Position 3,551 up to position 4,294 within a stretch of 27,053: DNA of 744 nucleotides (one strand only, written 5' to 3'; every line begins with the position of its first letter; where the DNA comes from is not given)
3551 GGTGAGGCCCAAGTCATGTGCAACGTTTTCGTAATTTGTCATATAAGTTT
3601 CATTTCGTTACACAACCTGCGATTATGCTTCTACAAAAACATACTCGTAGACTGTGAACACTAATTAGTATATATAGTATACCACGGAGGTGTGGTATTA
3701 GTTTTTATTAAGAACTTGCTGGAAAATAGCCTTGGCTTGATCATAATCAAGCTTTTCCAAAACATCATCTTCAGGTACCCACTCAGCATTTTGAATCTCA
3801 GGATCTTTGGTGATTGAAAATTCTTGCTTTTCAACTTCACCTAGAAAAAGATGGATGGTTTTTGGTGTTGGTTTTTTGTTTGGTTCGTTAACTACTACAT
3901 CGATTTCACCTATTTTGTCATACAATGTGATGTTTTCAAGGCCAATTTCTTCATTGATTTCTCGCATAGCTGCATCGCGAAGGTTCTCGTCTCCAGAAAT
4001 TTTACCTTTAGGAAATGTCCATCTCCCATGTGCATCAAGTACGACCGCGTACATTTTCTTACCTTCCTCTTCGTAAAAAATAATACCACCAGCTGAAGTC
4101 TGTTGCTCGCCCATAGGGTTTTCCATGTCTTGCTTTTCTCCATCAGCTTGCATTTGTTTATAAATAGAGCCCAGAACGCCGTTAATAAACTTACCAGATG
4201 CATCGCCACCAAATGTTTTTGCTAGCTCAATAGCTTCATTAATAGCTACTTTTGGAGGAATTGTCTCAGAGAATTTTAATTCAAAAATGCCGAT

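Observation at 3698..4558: NusB fused in-frame to a NUDIX hydrolase domain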

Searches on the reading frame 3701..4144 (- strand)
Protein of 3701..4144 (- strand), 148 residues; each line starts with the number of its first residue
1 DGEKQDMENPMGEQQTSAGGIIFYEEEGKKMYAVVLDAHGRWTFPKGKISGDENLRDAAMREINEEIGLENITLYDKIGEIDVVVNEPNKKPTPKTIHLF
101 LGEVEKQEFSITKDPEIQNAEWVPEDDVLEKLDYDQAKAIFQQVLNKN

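Call 9: search_solved_structures(query=window:3701-4144:-, max_evalue=0.01, show_alignments=3)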
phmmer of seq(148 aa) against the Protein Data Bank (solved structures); distinct sequences matched with E-value up to 0.01: 68 (the best 60 are shown).
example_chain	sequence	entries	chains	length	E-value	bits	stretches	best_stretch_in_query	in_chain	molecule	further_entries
3i7u_A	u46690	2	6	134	9.7e-08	35.2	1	14-145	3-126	AP4A hydrolase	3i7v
2jvb_A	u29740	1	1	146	4.2e-07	33.1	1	19-123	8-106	mRNA-decapping enzyme subunit 2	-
4k6e_A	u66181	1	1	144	4.6e-07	33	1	19-123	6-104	mRNA-decapping enzyme subunit 2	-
6y3z_A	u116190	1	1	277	4.9e-07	32.9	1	19-122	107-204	m7GpppN-mRNA hydrolase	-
4kg4_A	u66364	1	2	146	7.5e-07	32.3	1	19-80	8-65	mRNA-decapping enzyme subunit 2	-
4kg3_A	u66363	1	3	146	1.1e-06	31.8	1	19-123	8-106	mRNA-decapping enzyme subunit 2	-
4ilq_A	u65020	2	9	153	4.7e-06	29.7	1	41-140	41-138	CT771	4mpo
1kt9_A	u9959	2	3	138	6.3e-06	29.3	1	18-140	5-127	Diadenosine Tetraphosphate Hydrolase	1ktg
3u53_A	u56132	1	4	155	1.5e-05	28.1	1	37-143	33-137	Bis(5'-nucleosyl)-tetraphosphatase [asymmetrical]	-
1vc8_A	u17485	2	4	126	1.6e-05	28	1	16-73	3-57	Ndx1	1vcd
9cxx_A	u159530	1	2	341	1.7e-05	27.9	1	27-140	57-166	8-oxo-(d)GTP phosphatase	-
1vc9_A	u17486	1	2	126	4.3e-05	26.6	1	16-72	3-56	Ndx1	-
1xsa_A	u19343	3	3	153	8.8e-05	25.6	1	37-143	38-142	Bis(5'-nucleosyl)-tetraphosphatase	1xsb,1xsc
4ick_A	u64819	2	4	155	0.0001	25.4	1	37-143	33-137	Bis(5'-nucleosyl)-tetraphosphatase [asymmetrical]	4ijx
2rrk_A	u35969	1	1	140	0.00015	24.8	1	24-71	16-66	CTP pyrophosphohydrolase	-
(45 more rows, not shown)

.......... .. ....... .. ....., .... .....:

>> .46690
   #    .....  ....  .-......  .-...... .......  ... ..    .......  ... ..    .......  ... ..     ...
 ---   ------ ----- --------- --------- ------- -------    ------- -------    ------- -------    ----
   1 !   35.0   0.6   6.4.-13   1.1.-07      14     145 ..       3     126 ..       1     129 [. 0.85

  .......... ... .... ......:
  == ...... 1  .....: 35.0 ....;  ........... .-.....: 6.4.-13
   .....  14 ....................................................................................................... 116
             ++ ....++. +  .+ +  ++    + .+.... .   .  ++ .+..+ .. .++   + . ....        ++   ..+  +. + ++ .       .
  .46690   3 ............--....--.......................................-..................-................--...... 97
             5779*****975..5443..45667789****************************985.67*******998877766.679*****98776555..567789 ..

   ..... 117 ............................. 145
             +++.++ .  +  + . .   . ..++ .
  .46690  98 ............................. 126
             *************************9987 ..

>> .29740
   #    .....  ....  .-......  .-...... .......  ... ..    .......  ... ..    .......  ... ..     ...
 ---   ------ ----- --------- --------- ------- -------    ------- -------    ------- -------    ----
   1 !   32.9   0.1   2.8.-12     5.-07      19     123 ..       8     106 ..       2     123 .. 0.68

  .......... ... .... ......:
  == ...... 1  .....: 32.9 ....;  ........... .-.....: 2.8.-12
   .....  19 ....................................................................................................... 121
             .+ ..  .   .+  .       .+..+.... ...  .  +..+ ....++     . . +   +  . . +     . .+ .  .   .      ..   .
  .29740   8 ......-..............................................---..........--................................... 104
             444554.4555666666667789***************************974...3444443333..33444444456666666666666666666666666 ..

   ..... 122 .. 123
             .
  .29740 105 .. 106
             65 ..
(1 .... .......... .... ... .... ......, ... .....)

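Call 29: search_protein_representatives(protein=window:3701-4141:-)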
Query: 147 residues. Proteins with E-value up to 0.001 (for the whole library): 4102; up to 1e-10: 156; up to 1e-30: 0. The best 150 are listed.
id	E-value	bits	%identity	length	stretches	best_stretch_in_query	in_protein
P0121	3.6e-26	108.0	39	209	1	3-144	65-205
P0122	2.5e-23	98.8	39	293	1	9-145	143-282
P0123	3.5e-23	98.3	37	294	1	5-144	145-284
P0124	6.8e-18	81.2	36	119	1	35-145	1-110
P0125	3.8e-16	75.5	37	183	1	13-144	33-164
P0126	3.9e-16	75.4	33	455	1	10-146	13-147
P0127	4.3e-16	75.3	32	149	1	13-144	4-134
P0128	5.5e-16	75.0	34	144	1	14-140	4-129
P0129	7.6e-16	74.5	35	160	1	13-145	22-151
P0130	8.5e-16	74.4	31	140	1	14-142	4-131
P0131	2.2e-15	73.0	34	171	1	15-137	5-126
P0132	2.3e-15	73.0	27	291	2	8-142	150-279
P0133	2.3e-15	72.9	35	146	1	13-142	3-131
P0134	3.3e-15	72.4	32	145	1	11-145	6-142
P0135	3.6e-15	72.3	34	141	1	12-144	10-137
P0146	4.0e-14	68.9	42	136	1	14-144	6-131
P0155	1.2e-13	67.4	31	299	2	15-143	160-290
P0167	2.2e-13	66.5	29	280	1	16-144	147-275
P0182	1.1e-12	64.3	33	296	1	9-138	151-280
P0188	1.9e-12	63.5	33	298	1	10-129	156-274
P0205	7.9e-12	61.5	34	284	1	12-138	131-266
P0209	9.5e-12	61.2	28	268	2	29-137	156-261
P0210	1.0e-11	61.1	32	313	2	13-145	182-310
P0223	2.0e-11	60.2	33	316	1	13-139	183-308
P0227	2.3e-11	60.0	35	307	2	13-143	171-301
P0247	4.9e-11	58.9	35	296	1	13-141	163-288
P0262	7.6e-11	58.3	32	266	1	16-137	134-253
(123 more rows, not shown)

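Call 31: search_protein_families(library=pfam, proteins=[P0132, P0155, P0210, P0223, P0227, P0247, P0262, P0209, P0126, P0188], max_evalue=0.001)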
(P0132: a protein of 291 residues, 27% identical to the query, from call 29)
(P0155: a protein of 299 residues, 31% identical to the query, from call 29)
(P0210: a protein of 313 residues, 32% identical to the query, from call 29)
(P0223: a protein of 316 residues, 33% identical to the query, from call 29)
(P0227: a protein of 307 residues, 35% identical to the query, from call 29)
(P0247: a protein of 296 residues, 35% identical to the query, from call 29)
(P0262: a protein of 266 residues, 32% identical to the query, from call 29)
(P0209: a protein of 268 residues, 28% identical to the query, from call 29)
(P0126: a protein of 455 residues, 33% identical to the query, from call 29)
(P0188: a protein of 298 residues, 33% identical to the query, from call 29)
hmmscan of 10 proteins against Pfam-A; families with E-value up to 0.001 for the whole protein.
P0132 (291 aa): 3 families
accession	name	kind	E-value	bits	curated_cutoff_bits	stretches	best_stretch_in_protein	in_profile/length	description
PF00293.34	NUDIX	-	2.9e-45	154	21.1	2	160-276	8-130/134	NUDIX domain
PF14815.12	NUDIX_4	-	6.4e-10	39.3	35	1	180-269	24-103/113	NUDIX domain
PF22327.2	Nudt16-like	-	5.9e-06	26.7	27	0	11-85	23-98/161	U8 snoRNA-decapping enzyme-like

P0155 (299 aa): 1 family
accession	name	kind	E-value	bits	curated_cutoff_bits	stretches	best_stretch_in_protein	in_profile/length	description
PF00293.34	NUDIX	-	4.2e-38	130.8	21.1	2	161-288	5-132/134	NUDIX domain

P0210 (313 aa): 2 families
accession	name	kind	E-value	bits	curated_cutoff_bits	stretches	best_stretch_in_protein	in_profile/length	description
PF00293.34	NUDIX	-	1.9e-36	125.4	21.1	2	183-303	3-129/134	NUDIX domain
PF14815.12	NUDIX_4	-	9.6e-06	25.8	35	0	40-159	2-109/113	NUDIX domain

P0223 (316 aa): 3 families
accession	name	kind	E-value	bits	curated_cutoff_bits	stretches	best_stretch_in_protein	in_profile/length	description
PF00293.34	NUDIX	-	4.6e-18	66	21.1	1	193-308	10-130/134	NUDIX domain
PF13328.12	HD_4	-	1.5e-10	41.4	27.2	1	9-93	1-83/156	HD domain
PF22327.2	Nudt16-like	-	0.00016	22.1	27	1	198-282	20-104/161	U8 snoRNA-decapping enzyme-like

P0227 (307 aa): 3 families
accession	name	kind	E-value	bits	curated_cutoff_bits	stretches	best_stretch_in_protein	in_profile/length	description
PF00293.34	NUDIX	-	1.2e-43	148.7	21.1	2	29-153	3-130/134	NUDIX domain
PF14815.12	NUDIX_4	-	0.00013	22.1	35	0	35-89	3-53/113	NUDIX domain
PF22327.2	Nudt16-like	-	0.0002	21.8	27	0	194-226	33-65/161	U8 snoRNA-decapping enzyme-like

P0247 (296 aa): 5 families
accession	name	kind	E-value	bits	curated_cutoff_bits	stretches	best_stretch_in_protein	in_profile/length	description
PF00293.34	NUDIX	-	1.8e-18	67.3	21.1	1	168-289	5-133/134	NUDIX domain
PF00702.32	Hydrolase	-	1.2e-07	32.8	26.4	0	109-151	149-191/191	haloacid dehalogenase-like hydrolase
PF08645.17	PNK3P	-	4e-07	30.3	22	1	12-157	1-147/161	Polynucleotide kinase 3 phosphatase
PF13419.12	HAD_2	-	8e-07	29.8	23.8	1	113-155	134-176/178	Haloacid dehalogenase-like hydrolase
PF13242.12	Hydrolase_like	-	7.7e-06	26.2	22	1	112-153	2-44/75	HAD-hyrolase-like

P0262 (266 aa): 1 family
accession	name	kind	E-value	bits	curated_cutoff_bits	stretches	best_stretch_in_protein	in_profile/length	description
PF00293.34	NUDIX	-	1.1e-18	68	21.1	1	135-246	6-121/134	NUDIX domain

P0209 (268 aa): 2 families
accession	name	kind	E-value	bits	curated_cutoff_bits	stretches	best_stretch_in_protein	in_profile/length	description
PF00293.34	NUDIX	-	4.8e-33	114.4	21.1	2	162-256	21-124/134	NUDIX domain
PF14815.12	NUDIX_4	-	0.00026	21.2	35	0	168-253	27-99/113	NUDIX domain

P0126 (455 aa): 4 families
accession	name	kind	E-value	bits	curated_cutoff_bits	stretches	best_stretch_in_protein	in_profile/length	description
PF00293.34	NUDIX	-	4.6e-19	69.2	21.1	1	22-130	8-120/134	NUDIX domain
PF17820.7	PDZ_6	-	5.9e-12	45.6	27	2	317-371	2-54/54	PDZ domain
PF13180.12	PDZ_2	-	1.3e-10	41.9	27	1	382-424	4-46/80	PDZ domain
PF00595.29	PDZ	-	1.4e-10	41.8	23.2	1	381-423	12-58/81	PDZ domain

P0188 (298 aa): 2 families
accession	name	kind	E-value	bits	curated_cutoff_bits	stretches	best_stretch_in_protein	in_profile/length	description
PF01029.23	NusB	-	2.1e-31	109.5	23.1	1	5-139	1-133/133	NusB family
PF00293.34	NUDIX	-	3.2e-16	60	21.1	1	163-272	6-118/134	NUDIX domain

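Call 32: list_cluster_members(proteins=[P0122, P0123, P0188, P0182, P0205, P0167, P0001, P0005])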
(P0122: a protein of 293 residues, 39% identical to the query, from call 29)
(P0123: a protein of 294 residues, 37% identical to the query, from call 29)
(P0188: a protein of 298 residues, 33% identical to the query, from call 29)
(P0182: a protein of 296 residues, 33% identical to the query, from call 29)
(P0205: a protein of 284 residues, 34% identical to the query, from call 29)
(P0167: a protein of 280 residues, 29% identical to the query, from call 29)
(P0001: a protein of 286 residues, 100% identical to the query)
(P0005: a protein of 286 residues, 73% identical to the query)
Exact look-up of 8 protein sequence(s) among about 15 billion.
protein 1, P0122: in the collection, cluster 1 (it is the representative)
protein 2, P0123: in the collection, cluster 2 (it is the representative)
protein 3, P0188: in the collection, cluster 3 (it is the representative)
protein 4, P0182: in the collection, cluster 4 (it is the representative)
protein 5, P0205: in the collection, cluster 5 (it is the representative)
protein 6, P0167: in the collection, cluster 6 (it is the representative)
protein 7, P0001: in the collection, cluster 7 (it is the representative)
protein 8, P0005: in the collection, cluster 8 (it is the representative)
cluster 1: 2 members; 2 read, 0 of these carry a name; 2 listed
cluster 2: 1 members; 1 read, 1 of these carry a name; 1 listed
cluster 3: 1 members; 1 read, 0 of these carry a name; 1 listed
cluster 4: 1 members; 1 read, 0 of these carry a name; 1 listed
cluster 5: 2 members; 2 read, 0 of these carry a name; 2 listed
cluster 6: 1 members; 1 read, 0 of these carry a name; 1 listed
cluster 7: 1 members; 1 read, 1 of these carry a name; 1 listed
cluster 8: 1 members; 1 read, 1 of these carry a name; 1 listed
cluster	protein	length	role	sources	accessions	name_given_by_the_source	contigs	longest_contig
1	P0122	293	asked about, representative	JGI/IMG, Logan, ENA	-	-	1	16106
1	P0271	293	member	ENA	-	-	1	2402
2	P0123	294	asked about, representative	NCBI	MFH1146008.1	MAG: transcription antitermination factor NusB [bacterium]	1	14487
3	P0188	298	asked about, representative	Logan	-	-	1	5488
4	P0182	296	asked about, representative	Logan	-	-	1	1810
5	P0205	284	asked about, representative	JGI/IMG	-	-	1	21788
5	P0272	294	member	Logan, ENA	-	-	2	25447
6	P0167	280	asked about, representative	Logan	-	-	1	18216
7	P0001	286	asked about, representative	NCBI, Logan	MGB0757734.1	MAG: transcription antitermination factor NusB [Patescibacteria group bacterium]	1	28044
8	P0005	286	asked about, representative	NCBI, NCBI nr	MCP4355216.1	MAG: transcription antitermination factor NusB [Proteobacteria bacterium] | transcription antitermination factor NusB [Pseudomonadota bacterium]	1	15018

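Call 38: search_solved_structures(query=A3, max_evalue=0.0001, show_alignments=5)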
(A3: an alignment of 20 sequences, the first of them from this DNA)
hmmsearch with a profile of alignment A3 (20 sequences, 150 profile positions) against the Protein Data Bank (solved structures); distinct sequences matched with E-value up to 0.0001: 88 (the best 60 are shown).
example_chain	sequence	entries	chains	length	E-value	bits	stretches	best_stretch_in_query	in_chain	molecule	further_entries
3i7u_A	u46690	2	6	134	1.5e-24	89.9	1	12-146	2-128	AP4A hydrolase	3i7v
4ilq_A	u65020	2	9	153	9.2e-17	64.5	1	39-144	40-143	CT771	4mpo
3u53_A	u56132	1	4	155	2.1e-15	60.1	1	25-144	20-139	Bis(5'-nucleosyl)-tetraphosphatase [asymmetrical]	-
1kt9_A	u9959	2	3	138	7.5e-15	58.3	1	16-137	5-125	Diadenosine Tetraphosphate Hydrolase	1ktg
1xsa_A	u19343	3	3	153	3.2e-14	56.3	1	25-144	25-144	Bis(5'-nucleosyl)-tetraphosphatase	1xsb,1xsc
4ick_A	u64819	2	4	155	3.5e-14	56.2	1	25-144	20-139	Bis(5'-nucleosyl)-tetraphosphatase [asymmetrical]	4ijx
1vc8_A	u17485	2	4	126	6.5e-14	55.3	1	14-147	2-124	Ndx1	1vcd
1vc9_A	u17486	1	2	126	5.8e-13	52.2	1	14-147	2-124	Ndx1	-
9cxx_A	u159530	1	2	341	2.1e-12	50.4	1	16-140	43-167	8-oxo-(d)GTP phosphatase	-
3fjy_A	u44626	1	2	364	2.1e-11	47.1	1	35-90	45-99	Probable MutT1 protein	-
5gg5_A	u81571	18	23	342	3.4e-11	46.5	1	28-145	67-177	Hydrolase, NUDIX family protein | NUDIX family protein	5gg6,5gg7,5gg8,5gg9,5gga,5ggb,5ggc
6tji_A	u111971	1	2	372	9.2e-11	45.1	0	18-48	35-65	Cake10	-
6tjh_A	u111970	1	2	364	1.2e-10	44.7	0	18-48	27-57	Cake9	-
4k6e_A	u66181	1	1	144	3.4e-10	43.2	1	37-139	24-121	mRNA-decapping enzyme subunit 2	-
2jvb_A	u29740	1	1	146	3.5e-10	43.2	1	37-139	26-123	mRNA-decapping enzyme subunit 2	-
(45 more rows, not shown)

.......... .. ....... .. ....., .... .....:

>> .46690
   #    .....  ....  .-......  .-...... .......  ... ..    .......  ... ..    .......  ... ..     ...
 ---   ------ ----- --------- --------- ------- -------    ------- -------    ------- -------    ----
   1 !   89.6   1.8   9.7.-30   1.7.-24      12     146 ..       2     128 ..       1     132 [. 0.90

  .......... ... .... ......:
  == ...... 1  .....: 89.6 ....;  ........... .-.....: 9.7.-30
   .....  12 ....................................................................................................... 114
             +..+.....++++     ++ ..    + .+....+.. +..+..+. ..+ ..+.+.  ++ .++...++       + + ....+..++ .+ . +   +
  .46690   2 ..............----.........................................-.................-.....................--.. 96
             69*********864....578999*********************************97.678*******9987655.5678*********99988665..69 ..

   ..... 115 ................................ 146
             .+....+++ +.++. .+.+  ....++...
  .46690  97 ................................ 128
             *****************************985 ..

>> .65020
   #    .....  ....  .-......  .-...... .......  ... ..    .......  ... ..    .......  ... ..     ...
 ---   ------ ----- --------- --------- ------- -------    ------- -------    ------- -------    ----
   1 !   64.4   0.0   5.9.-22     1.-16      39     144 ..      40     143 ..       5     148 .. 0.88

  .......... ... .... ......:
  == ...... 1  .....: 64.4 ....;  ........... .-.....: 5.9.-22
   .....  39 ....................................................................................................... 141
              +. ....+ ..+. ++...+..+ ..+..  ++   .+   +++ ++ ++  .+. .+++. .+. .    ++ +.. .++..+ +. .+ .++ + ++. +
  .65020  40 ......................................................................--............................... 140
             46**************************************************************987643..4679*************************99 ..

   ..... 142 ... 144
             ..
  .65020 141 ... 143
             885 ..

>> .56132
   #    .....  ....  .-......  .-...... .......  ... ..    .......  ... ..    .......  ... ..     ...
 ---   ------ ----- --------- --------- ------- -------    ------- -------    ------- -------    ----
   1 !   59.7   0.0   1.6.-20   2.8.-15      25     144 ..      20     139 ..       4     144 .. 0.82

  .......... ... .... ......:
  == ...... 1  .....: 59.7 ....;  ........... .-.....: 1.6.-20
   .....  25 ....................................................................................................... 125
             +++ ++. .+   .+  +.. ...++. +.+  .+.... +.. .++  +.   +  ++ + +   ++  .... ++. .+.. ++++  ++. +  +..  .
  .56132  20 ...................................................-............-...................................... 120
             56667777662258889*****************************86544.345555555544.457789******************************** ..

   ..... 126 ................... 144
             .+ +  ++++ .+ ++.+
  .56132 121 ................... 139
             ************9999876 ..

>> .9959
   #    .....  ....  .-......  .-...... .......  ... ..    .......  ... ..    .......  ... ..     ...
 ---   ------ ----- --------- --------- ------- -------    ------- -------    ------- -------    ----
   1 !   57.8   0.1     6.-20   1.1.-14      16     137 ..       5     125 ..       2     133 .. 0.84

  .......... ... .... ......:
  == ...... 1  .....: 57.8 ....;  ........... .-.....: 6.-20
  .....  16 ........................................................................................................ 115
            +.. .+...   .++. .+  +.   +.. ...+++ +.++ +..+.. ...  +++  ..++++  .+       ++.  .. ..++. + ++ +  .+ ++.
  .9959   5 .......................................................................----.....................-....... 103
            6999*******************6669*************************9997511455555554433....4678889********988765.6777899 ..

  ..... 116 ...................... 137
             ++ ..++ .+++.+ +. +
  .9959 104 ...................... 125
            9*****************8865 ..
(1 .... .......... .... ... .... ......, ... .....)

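Call 62: find_encoding_contigs(protein=P0127, flank=5000, max_places=2)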
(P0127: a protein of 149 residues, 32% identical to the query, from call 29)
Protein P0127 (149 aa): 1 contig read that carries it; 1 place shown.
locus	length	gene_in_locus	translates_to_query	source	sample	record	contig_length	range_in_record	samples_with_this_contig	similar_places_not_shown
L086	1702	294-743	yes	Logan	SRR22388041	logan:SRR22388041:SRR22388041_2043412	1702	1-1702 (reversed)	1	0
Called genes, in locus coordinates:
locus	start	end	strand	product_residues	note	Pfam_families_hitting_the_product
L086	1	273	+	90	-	?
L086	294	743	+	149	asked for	PF00293:NUDIX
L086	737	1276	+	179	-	PF00881:Nitroreductase, PF14512:TM1586_NiRdase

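Call 63: find_encoding_contigs(protein=P0128, flank=5000, max_places=2)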
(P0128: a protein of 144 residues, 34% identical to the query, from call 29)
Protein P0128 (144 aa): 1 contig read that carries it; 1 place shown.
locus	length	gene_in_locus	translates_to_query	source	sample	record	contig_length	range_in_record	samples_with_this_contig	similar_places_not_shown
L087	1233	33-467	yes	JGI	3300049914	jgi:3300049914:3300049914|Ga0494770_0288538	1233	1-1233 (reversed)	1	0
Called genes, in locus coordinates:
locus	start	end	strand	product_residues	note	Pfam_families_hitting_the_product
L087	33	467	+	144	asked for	PF00293:NUDIX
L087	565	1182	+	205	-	PF00702:Hydrolase, PF13419:HAD_2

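Call 64: find_encoding_contigs(protein=P0146, flank=6000, max_places=2)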
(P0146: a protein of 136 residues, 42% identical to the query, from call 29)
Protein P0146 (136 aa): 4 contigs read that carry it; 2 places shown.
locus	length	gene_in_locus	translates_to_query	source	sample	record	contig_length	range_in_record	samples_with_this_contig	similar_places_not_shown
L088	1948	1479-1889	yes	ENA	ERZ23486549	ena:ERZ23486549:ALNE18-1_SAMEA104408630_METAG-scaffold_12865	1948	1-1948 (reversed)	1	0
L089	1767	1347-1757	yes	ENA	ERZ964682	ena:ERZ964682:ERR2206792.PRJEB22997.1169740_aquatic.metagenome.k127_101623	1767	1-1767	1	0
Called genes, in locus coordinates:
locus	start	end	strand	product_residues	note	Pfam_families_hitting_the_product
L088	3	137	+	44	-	?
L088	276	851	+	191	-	-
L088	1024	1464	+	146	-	PF13673:Acetyltransf_10, PF00583:Acetyltransf_1, PF13508:Acetyltransf_7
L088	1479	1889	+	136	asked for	PF00293:NUDIX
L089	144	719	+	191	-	-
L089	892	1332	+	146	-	PF13673:Acetyltransf_10, PF00583:Acetyltransf_1, PF13508:Acetyltransf_7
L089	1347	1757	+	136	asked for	PF00293:NUDIX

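Call 65: find_encoding_contigs(protein=P0133, flank=6000, max_places=2)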
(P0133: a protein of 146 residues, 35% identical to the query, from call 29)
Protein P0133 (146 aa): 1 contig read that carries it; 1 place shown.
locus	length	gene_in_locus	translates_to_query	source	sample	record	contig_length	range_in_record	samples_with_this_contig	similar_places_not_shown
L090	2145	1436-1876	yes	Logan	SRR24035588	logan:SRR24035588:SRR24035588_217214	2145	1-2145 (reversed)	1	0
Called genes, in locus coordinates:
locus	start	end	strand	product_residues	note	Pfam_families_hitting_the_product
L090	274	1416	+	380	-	PF02595:Gly_kinase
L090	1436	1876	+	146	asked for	PF00293:NUDIX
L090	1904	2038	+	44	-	PF26262:DUF8066 (faint)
